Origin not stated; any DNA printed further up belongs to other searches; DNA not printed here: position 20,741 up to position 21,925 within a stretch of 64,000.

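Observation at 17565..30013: Glycosylation island with Arn-pathway-like logic (lipid-linked aminosugar deacylation) wired to amine-generating enzymes and an archaeosortase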

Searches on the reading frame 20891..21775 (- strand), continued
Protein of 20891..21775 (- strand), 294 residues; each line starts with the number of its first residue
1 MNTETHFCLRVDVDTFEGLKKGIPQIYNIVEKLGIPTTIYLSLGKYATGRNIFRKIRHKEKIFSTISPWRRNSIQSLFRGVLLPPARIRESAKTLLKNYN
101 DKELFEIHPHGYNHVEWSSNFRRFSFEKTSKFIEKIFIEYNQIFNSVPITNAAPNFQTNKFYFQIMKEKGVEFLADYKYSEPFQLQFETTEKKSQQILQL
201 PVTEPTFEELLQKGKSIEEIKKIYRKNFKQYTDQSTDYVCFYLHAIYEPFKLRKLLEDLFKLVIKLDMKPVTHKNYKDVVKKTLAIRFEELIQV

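Call 60: search_protein_families(library=ncbifam, proteins=[L032:1190-2962:-, L032:4414-5373:-, L031:12327-13070:-, L032:3162-4343:-, L032:5577-6458:+], max_evalue=1)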
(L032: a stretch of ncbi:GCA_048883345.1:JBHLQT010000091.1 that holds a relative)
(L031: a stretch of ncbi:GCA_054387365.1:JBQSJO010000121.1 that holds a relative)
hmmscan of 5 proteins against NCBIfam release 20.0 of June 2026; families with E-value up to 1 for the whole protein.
L032:1190-2962:- (590 aa): 0 families

L032:4414-5373:- (319 aa): 5 families
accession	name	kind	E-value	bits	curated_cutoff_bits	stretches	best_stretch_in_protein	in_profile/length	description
TIGR04178.1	exo_archaeo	signature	3.7e-11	43.2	23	1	207-298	2-90/97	exosortase/archaeosortase family protein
TIGR03762.1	archaeo_artC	exception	1.7e-09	37.9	100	1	198-299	173-272/274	archaeosortase C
TIGR03110.1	exosort_Gpos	exception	5.4e-06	26.4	102.75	1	192-297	74-172/187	exosortase family protein XrtG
TIGR04287.1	exosort_XrtK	exception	4.7e-05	23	55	1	202-306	58-160/163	exosortase K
NF033770.1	exosort_XrtT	exception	0.032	12.8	250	1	206-287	169-251/472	exosortase T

L031:12327-13070:- (247 aa): 10 families
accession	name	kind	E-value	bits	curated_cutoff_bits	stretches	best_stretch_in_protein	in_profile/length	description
TIGR04178.1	exo_archaeo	signature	1.9e-14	53.7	23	1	138-230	3-93/97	exosortase/archaeosortase family protein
TIGR03762.1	archaeo_artC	exception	5.7e-11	42.8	100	1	87-227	138-270/274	archaeosortase C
NF046081.1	exosort_XrtX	exception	1.3e-08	34.9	170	1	63-232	6-161/168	exosortase X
NF035943.2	exosort_XrtV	exception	3.1e-07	29.9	313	1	136-220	171-254/270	exosortase V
NF041736.1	archaeo_artH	equivalog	2e-06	27.9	200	1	58-213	14-162/202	archaeosortase H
TIGR03110.1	exosort_Gpos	exception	2.4e-05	24.3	102.75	1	94-235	45-183/187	exosortase family protein XrtG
TIGR04287.1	exosort_XrtK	exception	0.00026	20.5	55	1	131-215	57-141/163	exosortase K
TIGR04175.1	archaeo_artD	exception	0.0014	18.7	125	1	111-228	34-140/150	archaeosortase D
TIGR04489.1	exosort_XrtO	exception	0.009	14.8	250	1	133-236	160-262/451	exosortase O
NF038142.1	exosort_XrtW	exception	0.091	11.1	425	1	140-236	175-267/494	exosortase W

L032:3162-4343:- (393 aa): 53 families (the best 25 are shown)
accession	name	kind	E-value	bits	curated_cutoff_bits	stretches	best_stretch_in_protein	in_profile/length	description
TIGR03999.1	thiol_BshA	equivalog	4.8e-30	104.7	273.7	1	184-392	163-374/375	N-acetyl-alpha-D-glucosaminyl L-malate synthase BshA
TIGR03088.1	stp2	hypoth_equivalog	2.8e-29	102.3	409.05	1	155-391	130-373/374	TIGR03088 family PEP-CTERM/XrtA system glycosyltransferase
NF041876.1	EPS_EpsE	equivalog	1.1e-22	80.8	400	1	194-378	192-383/389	exopolysaccharide biosynthesis GT4 family glycosyltransferase EpsE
TIGR04063.1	stp3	hypoth_equivalog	1e-21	77.3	442.05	1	181-392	173-396/397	TIGR04063 family PEP-CTERM/XrtA system glycosyltransferase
NF047684.1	TeichurnBiosyTuaC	equivalog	4.8e-20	71.8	550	2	218-392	222-390/391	teichuronic acid biosynthesis protein TuaC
TIGR02095.1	glgA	subfamily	7e-19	67.8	328.45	2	216-391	295-477/477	glycogen/starch synthase, ADP-glucose type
TIGR04157.1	glyco_rSAM_CFB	subfamily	8.3e-19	67.8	400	1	185-388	190-406/406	TIGR04157 family glycosyltransferase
NF049988.1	MGlcDAGSynMgs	equivalog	1.6e-18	67.3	400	2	220-393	218-389/398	alpha-monoglucosyldiacylglycerol synthase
NF046085.1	XrtY_assoc_Gly1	equivalog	1.1e-16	60.7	400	1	87-392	84-385/387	XrtY-associated glycosyltransferase XYAG1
NF038229.1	Glyco4_Geo_Pelo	equivalog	2.4e-16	59.7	400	1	209-392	160-337/338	GPMC system family 4 glycosyltransferase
NF038295.1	EPS_HpsP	equivalog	4.6e-16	58.8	550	1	215-391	207-387/388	hormogonium polysaccharide biosynthesis glycosyltransferase HpsP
TIGR04047.1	MSMEG_0565_glyc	hypoth_equivalog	1.1e-15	57.6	259.85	1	226-384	204-367/373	MSMEG_0565 family glycosyltransferase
TIGR04005.1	wcaL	equivalog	4.6e-15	55.4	537.6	1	167-380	176-395/406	colanic acid biosynthesis glycosyltransferase WcaL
TIGR03449.1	mycothiol_MshA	equivalog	1.6e-14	53.7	462.5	1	91-371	92-384/406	D-inositol-3-phosphate glycosyltransferase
NF012028.0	PRK15484.1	subfamily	3.7e-14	52.6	618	1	220-387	198-374/380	lipopolysaccharide N-acetylglucosaminyltransferase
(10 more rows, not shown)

L032:5577-6458:+ (293 aa): 2 families
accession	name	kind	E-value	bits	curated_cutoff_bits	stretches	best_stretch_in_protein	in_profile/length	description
NF011923.2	PRK15394.1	equivalog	6.3e-30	104.4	382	1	9-288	4-275/294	4-deoxy-4-formamido-L-arabinose-phosphoundecaprenol deformylase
TIGR02764.1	spore_ybaN_pdaB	equivalog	0.0086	15.9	237.4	0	94-162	47-111/191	polysaccharide deacetylase family sporulation protein PdaB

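Call 63: find_related_loci(query=A4, collection=genome_contigs, flank=8000)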
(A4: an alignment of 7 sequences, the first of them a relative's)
Query A4 (293 aa) in genome_contigs; peptide patterns used: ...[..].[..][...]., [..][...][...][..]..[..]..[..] (x = any residue, [..] = any of these).
316 stretches matched a pattern; 288 encode a relative of the query (tblastn E <= 1e-3); the best 80 are kept; 80 distinct loci.
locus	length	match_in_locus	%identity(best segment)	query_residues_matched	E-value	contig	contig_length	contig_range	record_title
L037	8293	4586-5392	30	8-281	3e-34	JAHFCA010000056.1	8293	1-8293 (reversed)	MAG: Elusimicrobia bacterium isolate nzgw210 NODE_21587_length_8294_cov_2.978710, whole genome shotgun sequence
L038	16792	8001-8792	28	8-278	4e-33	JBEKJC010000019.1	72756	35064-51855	MAG: Candidatus Binataceae bacterium isolate SPRUCE 314 SPRUCE_314_19, whole genome shotgun sequence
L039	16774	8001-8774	30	7-272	5e-32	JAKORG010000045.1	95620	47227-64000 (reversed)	MAG: Deltaproteobacteria bacterium isolate all_maxbin.269 k201_835473, whole genome shotgun sequence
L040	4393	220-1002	31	8-273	4e-32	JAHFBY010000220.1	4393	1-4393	MAG: Elusimicrobia bacterium isolate nzgw209 NODE_50753_length_4394_cov_2.257664, whole genome shotgun sequence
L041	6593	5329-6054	32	8-262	3e-32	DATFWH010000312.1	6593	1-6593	MAG TPA_asm: Candidatus Binatia bacterium isolate SMAG_U9485 k141_15717960, whole genome shotgun sequence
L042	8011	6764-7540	29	7-273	7e-32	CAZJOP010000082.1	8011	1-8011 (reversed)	MAG TPA_asm: uncultured Syntrophorhabdaceae bacterium isolate binchicken_co14_240 genome assembly, contig: NODE_10101_le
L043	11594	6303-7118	30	1-278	1e-31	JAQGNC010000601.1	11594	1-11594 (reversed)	MAG: Betaproteobacteria bacterium isolate RYN_577 scaffold_2142502, whole genome shotgun sequence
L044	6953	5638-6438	29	8-282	1e-30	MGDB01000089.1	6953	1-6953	MAG: Candidatus Schekmanbacteria bacterium GWA2_38_11 gwa2_scaffold_32139, whole genome shotgun sequence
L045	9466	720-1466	30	8-265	2e-30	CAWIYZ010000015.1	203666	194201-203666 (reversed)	MAG: uncultured Alphaproteobacteria bacterium isolate MFD06229.bin.2.49 genome assembly, contig: contig_44725, whole gen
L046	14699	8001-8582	33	8-205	3e-30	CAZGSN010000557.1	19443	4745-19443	MAG TPA_asm: uncultured Candidatus Binatia bacterium isolate binchicken_co200_33 genome assembly, contig: k141_1538181,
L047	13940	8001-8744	29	7-262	1e-29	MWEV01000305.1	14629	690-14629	MAG: Deltaproteobacteria bacterium ADurb.Bin026 BWX58_contig000305, whole genome shotgun sequence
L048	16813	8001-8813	29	8-286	9e-30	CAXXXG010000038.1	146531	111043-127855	MAG: Sedimentisphaerales bacterium isolate 547d8dc4-f4dd-4db4-9462-dbf544382da7 genome assembly, contig: contig_38, whol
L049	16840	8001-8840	28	8-293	9e-30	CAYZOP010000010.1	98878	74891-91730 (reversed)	MAG TPA_asm: uncultured Desulfobacterales bacterium isolate binchicken_co107_254 genome assembly, contig: NODE_476_lengt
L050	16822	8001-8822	29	8-292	2e-29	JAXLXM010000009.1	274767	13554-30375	MAG: Candidatus Binatia bacterium isolate STL-DESB1 C1.37.fa-9, whole genome shotgun sequence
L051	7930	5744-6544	27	8-278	2e-29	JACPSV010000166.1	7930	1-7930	MAG: Elusimicrobia bacterium isolate NC_groundwater_715_Ag_S-0.2um_49_8 S36_SO-2_scaffold_321057, whole genome shotgun s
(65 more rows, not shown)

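Call 65: find_related_loci(query=A4, collection=metagenome_contigs, flank=8000)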
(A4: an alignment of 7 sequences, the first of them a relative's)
Query A4 (293 aa) in metagenome_contigs; peptide patterns used: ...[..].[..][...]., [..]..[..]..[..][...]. (x = any residue, [..] = any of these).
255 stretches matched a pattern; 151 encode a relative of the query (tblastn E <= 1e-3); the best 80 are kept; 80 distinct loci.
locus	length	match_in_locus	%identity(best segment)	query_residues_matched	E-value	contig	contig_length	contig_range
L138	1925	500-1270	32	8-273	9e-36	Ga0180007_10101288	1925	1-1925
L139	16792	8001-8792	28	8-278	2e-33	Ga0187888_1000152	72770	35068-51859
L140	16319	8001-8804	28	1-281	5e-33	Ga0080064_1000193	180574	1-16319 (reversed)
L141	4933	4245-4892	33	6-227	2e-32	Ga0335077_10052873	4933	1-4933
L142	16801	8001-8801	30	8-278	6e-32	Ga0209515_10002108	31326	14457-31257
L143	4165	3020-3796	29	7-273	4e-32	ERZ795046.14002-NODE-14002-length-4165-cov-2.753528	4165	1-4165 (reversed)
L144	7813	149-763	33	6-213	3e-32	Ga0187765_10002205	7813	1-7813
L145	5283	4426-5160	28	8-262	5e-32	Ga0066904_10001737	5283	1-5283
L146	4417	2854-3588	28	8-262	5e-32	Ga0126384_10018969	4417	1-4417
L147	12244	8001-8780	30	9-285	1e-31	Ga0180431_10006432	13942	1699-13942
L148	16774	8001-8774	30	7-272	1e-31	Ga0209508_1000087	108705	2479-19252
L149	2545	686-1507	28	6-287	2e-31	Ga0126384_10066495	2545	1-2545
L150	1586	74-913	26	8-289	1e-31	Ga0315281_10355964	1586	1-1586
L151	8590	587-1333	29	8-265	1e-30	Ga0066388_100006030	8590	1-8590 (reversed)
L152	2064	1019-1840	28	6-287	7e-31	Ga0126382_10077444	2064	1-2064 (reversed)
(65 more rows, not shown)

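Call 70: search_protein_families(library=pfam, proteins=[L147:1585-7974:+, L147:6262-7974:+, L147:10316-11128:-, L147:11136-12020:-, L147:9934-10347:-, L147:542-1687:+], max_evalue=0.1)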
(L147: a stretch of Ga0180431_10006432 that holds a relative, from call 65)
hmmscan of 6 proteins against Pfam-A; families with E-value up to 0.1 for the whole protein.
L147:1585-7974:+ (2130 aa): 9 families
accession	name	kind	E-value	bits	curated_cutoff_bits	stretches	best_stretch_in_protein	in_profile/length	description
PF12704.14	MacB_PCD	-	1.2e-10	42.5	27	1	53-231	2-181/207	MacB-like periplasmic core domain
PF02687.27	FtsX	-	1.4e-09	38.4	25.5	1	1433-1550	3-119/120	FtsX-like permease C-terminal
PF19077.6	Big_13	-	0.00049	21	27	1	729-755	74-100/102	Bacterial Ig-like domain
PF05345.18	He_PIG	-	0.0011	19.8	24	1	725-750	66-90/96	Putative Ig domain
PF20164.4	GspA_SrpA_N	-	0.0056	17.5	27.4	0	474-545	13-90/117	GspA/SrpA SigLec-like domain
PF18911.6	PKD_4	-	0.014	15.9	27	1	726-755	56-85/85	PKD domain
PF00801.26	PKD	-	0.015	15.7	23.5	1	724-750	51-77/80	PKD domain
PF13750.12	Big_3_3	-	0.05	13.7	27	0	726-749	118-141/157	Bacterial Ig-like domain (group 3)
PF13754.12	Big_3_4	-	0.074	13.4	27.3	0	717-746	21-50/106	Domain of unknown function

L147:6262-7974:+ (571 aa): 1 family
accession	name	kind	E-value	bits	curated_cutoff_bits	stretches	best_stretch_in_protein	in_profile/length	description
PF13231.12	PMT_2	-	3.3e-07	31.1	26.1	1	88-215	7-132/160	Dolichyl-phosphate-mannose-protein mannosyltransferase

L147:10316-11128:- (270 aa): 2 families
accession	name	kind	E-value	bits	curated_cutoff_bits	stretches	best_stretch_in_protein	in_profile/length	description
PF09721.15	Exosortase_EpsH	-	3.9e-18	66.2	25.7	1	37-254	55-250/254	Transmembrane exosortase (Exosortase_EpsH)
PF19356.4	DUF5933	-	0.017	15.8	27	0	149-193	18-62/140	Domain of unknown function (DUF5933)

L147:11136-12020:- (294 aa): 0 families

L147:9934-10347:- (137 aa): 0 families

L147:542-1687:+ (381 aa): 2 families
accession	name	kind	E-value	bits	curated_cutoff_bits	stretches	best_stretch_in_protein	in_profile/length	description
PF02687.27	FtsX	-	3.9e-17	62.8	25.5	1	253-373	2-119/120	FtsX-like permease C-terminal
PF12704.14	MacB_PCD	-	1.1e-12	49.2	27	1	22-193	1-173/207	MacB-like periplasmic core domain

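Call 81: search_protein_families(library=ncbifam, proteins=[L147:10316-11128:-, L147:7968-8786:+, L147:8777-9937:+, L147:6262-7974:+, L147:11136-12020:-, L147:542-1687:+], max_evalue=0.01)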
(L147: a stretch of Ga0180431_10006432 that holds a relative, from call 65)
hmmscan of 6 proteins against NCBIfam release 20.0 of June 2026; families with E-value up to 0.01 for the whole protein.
L147:10316-11128:- (270 aa): 15 families
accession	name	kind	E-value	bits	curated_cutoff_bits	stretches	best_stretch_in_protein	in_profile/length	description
TIGR04178.1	exo_archaeo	signature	3.1e-17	62.6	23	1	163-257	1-93/97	exosortase/archaeosortase family protein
TIGR03762.1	archaeo_artC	exception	1.9e-15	57.4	100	1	59-255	85-272/274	archaeosortase C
TIGR02602.1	8TM_EpsH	subfamily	1.2e-13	51.2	105.55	1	36-254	42-236/241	exosortase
NF046081.1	exosort_XrtX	exception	1.2e-12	48.1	170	1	93-261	4-164/168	exosortase X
TIGR04297.1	thauma_sortase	exception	5.1e-10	39.3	250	1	139-256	171-287/307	thaumarchaeosortase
NF035943.2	exosort_XrtV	exception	5.8e-08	32.3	313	1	97-248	114-256/270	exosortase V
TIGR03113.1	exosort_XrtB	exception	9.4e-08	32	275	1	30-250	58-257/268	exosortase B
NF033464.1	cyanoexo_CrtC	exception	9.4e-08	31.9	225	1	32-256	67-272/278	cyanoexosortase C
NF033767.0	exosort_XrtS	exception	3.2e-06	27.2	145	1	133-246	31-142/155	exosortase S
TIGR03110.1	exosort_Gpos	exception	8.5e-06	25.8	102.75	1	85-259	16-179/187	exosortase family protein XrtG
TIGR04128.1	exoso_Fjoh_1448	exception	9.7e-06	25.9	90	1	86-259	2-172/174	exosortase family protein XrtF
TIGR04152.1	exosort_VPLPA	exception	1.4e-05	24.4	400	1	160-264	145-250/486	VPLPA-CTERM-specific exosortase XrtD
NF033770.1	exosort_XrtT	exception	0.00014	20.6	250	1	168-248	174-258/472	exosortase T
TIGR04489.1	exosort_XrtO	exception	0.00046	19.1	250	1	164-259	164-258/451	exosortase O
NF012138.0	exosort_XrtR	exception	0.0099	16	150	1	163-257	62-158/160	exosortase R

L147:7968-8786:+ (272 aa): 5 families
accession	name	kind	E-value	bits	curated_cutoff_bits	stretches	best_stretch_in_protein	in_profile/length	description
NF011923.2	PRK15394.1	equivalog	9.7e-29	100.5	382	1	12-253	4-253/294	4-deoxy-4-formamido-L-arabinose-phosphoundecaprenol deformylase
TIGR02764.1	spore_ybaN_pdaB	equivalog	6.6e-07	29.3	237.4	1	85-170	41-122/191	polysaccharide deacetylase family sporulation protein PdaB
TIGR03006.1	pepcterm_polyde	equivalog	5.7e-05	22.4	276.2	1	92-191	63-155/272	XrtA system polysaccharide deacetylase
TIGR03212.1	uraD_N-term-dom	equivalog_domain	8.8e-05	21.7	424.6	1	89-185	103-192/297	allantoinase PuuE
TIGR04243.1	nodulat_NodB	equivalog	0.0036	16.8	240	0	89-169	41-118/197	chitooligosaccharide deacetylase NodB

L147:8777-9937:+ (386 aa): 45 families (the best 25 are shown)
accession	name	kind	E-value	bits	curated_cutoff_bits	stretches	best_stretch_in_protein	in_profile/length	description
NF041876.1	EPS_EpsE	equivalog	3e-29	102.5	400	1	185-374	186-386/389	exopolysaccharide biosynthesis GT4 family glycosyltransferase EpsE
TIGR03088.1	stp2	hypoth_equivalog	3.6e-27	95.4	409.05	1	183-384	158-373/374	TIGR03088 family PEP-CTERM/XrtA system glycosyltransferase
TIGR03999.1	thiol_BshA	equivalog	2.9e-26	92.3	273.7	1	138-384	120-373/375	N-acetyl-alpha-D-glucosaminyl L-malate synthase BshA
TIGR02149.1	glgA_Coryne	subfamily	1.1e-22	80.7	302.4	1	83-384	70-390/391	glycogen synthase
NF047684.1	TeichurnBiosyTuaC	equivalog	2.8e-22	79.2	550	1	93-384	104-389/391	teichuronic acid biosynthesis protein TuaC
TIGR04005.1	wcaL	equivalog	7.5e-22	77.7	537.6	1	94-378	115-399/406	colanic acid biosynthesis glycosyltransferase WcaL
TIGR04063.1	stp3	hypoth_equivalog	8.7e-22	77.5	442.05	1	96-384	91-395/397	TIGR04063 family PEP-CTERM/XrtA system glycosyltransferase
TIGR03449.1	mycothiol_MshA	equivalog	1e-20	74.1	462.5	1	94-385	99-404/406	D-inositol-3-phosphate glycosyltransferase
NF041010.1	glycosy_Agl16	equivalog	3.5e-19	68.9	575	1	158-383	129-350/352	glycosylation protein Agl16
TIGR04047.1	MSMEG_0565_glyc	hypoth_equivalog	1.5e-18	67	259.85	1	70-383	60-373/373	MSMEG_0565 family glycosyltransferase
NF053513.1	Gtran_IagA_BgsA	equivalog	9.3e-17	61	460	1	158-384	101-331/333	LTA glycolipid anchor biosynthesis glycosyltransferase, IagA/BgsA family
NF007640.0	PRK10307.1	subfamily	1.9e-16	60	276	1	173-375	182-398/411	WcaI family glycosyltransferase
NF038229.1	Glyco4_Geo_Pelo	equivalog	1.4e-15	57.2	400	1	184-384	132-336/338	GPMC system family 4 glycosyltransferase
TIGR03087.1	stp1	hypoth_equivalog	9.6e-14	51.3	316.65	1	184-372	195-385/397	TIGR03087 family PEP-CTERM/XrtA system glycosyltransferase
NF053787.1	GlcN_PG_synth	equivalog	9.7e-14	51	480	1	103-384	89-359/361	N-acetylglucosaminyl phosphatidylglycerol synthase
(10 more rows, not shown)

L147:6262-7974:+ (571 aa): 0 families

L147:11136-12020:- (294 aa): 0 families

L147:542-1687:+ (381 aa): 10 families
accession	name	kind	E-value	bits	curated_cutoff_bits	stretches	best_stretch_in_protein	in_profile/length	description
TIGR02212.1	lolCE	equivalog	1.7e-20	73.3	362.45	1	22-379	24-409/411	lipoprotein-releasing ABC transporter permease subunit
TIGR03434.1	ADOP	subfamily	6.5e-19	67.5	622.3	1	231-380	251-401/803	ADOP family duplicated permease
NF007826.0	PRK10535.1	equivalog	1.5e-13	49.9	966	1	250-379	524-646/648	macrolide ABC transporter ATP-binding protein/permease MacB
TIGR00439.2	FtsX_Gneg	equivalog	4.1e-13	49.2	255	1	205-368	120-289/292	permease-like cell division protein FtsX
NF008357.0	PRK11146.1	exception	1.5e-11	43.8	439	1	208-377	224-410/414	lipoprotein-releasing ABC transporter permease subunit LolE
NF008076.0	PRK10814.1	exception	7.4e-11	41.7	473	1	24-378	29-396/399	lipoprotein-releasing ABC transporter permease subunit LolC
NF038346.1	FtsX_actino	exception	4.4e-09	36.2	250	1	205-371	134-299/308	permease-like cell division protein FtsX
TIGR02213.1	lolE_release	exception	1.1e-08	34.4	540.35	1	228-376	246-406/411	lipoprotein-releasing ABC transporter permease subunit LolE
NF038347.1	FtsX_Gpos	exception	1.2e-08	34.6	225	1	222-364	138-289/296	permease-like cell division protein FtsX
NF041854.1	ABC_perm_YbbP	equivalog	0.00052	18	999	1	239-366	232-356/806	putative ABC transporter permease subunit YbbP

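Call 89: find_encoding_contigs(protein=P0121, flank=8000, max_places=1)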
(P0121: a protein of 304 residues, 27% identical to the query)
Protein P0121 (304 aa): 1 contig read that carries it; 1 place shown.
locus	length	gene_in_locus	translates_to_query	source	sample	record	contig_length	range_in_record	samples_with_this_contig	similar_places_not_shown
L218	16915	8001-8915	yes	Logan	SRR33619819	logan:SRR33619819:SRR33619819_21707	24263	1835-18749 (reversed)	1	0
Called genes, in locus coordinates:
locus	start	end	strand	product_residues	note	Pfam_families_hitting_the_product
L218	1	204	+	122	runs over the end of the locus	PF01648:ACPS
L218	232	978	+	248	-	PF00106:adh_short, PF08659:KR, PF23441:SDR (faint), PF13561:adh_short_C2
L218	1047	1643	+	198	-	PF00550:PP-binding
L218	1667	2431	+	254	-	PF23441:SDR (weak), PF00106:adh_short, PF08659:KR, PF13561:adh_short_C2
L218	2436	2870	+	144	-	-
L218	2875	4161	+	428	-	PF00109:ketoacyl-synt, PF02801:Ketoacyl-synt_C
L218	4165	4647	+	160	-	PF07977:FabA, PF22818:ApeI-like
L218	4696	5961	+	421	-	PF00109:ketoacyl-synt, PF02801:Ketoacyl-synt_C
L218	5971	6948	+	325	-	PF13641:Glyco_tranf_2_3 (weak), PF00535:Glycos_transf_2, PF10111:Glyco_tranf_2_2 (weak)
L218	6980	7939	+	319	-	PF00551:Formyl_trans_N, PF02911:Formyl_trans_C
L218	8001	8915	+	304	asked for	PF01522:Polysacc_deac_1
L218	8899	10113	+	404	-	PF00155:Aminotran_1_2, PF01041:DegT_DnrJ_EryC1, PF00266:Aminotran_5 (weak)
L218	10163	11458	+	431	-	PF02826:2-Hacid_dh_C (faint), PF03446:NAD_binding_2 (weak), PF03721:UDPG_MGDP_dh_N, PF00984:UDPG_MGDP_dh, PF03720:UDPG_MGDP_dh_C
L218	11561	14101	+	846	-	PF13185:GAF_2 (weak), PF00512:HisKA, PF02518:HATPase_c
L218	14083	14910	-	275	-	PF14801:TrmI-like_N (weak), PF08704:GCD14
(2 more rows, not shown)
